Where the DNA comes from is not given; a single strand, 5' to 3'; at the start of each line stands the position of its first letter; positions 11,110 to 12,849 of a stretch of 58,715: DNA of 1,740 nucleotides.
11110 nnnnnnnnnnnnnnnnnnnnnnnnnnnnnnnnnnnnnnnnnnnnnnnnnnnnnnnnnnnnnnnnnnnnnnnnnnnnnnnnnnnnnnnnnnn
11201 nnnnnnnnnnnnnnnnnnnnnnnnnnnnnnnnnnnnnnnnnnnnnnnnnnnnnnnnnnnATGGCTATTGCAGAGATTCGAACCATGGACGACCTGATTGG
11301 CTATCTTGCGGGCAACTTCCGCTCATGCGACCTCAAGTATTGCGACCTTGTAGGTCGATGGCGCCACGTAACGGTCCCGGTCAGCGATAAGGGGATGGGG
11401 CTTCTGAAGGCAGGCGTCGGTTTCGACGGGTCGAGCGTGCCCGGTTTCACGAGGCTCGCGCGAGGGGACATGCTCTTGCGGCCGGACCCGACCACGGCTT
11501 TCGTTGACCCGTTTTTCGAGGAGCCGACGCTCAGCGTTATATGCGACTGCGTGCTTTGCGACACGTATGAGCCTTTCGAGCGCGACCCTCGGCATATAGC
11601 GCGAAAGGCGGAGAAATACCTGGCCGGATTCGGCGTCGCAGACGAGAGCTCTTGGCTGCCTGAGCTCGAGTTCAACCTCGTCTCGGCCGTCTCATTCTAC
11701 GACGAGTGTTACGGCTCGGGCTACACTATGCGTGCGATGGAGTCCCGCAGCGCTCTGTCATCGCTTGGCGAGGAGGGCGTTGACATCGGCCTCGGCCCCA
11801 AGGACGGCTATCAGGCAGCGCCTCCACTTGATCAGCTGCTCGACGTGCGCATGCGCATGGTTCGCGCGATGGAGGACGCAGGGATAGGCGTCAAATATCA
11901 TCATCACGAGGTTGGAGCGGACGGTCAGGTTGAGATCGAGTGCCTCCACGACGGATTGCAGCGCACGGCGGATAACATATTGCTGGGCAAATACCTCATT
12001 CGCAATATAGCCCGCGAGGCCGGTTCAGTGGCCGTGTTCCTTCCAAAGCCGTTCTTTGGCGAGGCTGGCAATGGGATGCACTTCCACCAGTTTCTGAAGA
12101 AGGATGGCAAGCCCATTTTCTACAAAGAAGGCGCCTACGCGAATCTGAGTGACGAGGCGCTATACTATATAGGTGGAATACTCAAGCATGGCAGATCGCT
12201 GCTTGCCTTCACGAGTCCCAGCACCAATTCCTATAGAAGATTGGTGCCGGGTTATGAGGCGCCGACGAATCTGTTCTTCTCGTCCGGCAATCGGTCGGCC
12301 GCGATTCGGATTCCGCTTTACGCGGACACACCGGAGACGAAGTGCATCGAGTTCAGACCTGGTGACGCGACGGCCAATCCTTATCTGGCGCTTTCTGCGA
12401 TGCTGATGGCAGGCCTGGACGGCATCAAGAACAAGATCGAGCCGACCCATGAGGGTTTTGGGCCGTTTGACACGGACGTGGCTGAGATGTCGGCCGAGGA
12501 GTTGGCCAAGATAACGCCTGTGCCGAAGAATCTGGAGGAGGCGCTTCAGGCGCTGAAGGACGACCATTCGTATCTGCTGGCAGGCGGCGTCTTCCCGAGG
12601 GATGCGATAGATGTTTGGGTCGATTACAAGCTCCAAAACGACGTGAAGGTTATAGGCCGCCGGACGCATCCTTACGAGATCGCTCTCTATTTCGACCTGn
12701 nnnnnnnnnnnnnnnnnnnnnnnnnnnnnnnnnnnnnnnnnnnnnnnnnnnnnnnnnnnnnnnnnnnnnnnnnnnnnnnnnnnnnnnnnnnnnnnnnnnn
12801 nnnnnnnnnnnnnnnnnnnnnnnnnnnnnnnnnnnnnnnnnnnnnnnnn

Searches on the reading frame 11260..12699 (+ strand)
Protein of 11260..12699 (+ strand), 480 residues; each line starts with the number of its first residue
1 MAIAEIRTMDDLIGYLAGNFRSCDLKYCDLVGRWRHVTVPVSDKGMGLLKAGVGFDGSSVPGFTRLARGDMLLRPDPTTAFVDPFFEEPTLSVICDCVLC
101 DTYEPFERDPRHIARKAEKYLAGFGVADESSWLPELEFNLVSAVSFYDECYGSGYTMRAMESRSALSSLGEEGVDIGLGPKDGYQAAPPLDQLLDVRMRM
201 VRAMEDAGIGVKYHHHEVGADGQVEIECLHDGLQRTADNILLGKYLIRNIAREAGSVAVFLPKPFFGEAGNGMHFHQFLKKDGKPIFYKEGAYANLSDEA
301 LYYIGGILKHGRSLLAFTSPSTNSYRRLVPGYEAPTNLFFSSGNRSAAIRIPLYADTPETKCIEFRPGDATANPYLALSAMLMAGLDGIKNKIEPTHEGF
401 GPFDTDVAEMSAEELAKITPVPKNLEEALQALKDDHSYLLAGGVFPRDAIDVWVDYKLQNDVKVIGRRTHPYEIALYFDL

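Call 56: search_protein_families(library=ncbifam, proteins=[window:11260-12699:+], max_evalue=0.001)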
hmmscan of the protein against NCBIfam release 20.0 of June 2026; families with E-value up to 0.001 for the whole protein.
window:11260-12699:+ (480 aa): 5 families
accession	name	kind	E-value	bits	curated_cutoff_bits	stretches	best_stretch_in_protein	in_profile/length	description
TIGR00653.1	GlnA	equivalog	1.1e-144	482.6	429.15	1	20-479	12-462/462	type I glutamate--ammonia ligase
NF007006.0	PRK09469.1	equivalog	3.8e-125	418.1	845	1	21-479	16-468/469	glutamate--ammonia ligase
NF045547.1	GGputSyn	equivalog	4.2e-58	197.1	650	1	146-436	117-405/438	gamma-glutamylputrescine synthetase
TIGR03105.1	gln_synth_III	equivalog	1.1e-54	185.6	469.6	1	195-437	158-397/435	type III glutamate--ammonia ligase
NF041605.1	gln_syn_GlnII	equivalog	1.8e-05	24.1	500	0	207-379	160-322/333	glutamine synthetase GlnII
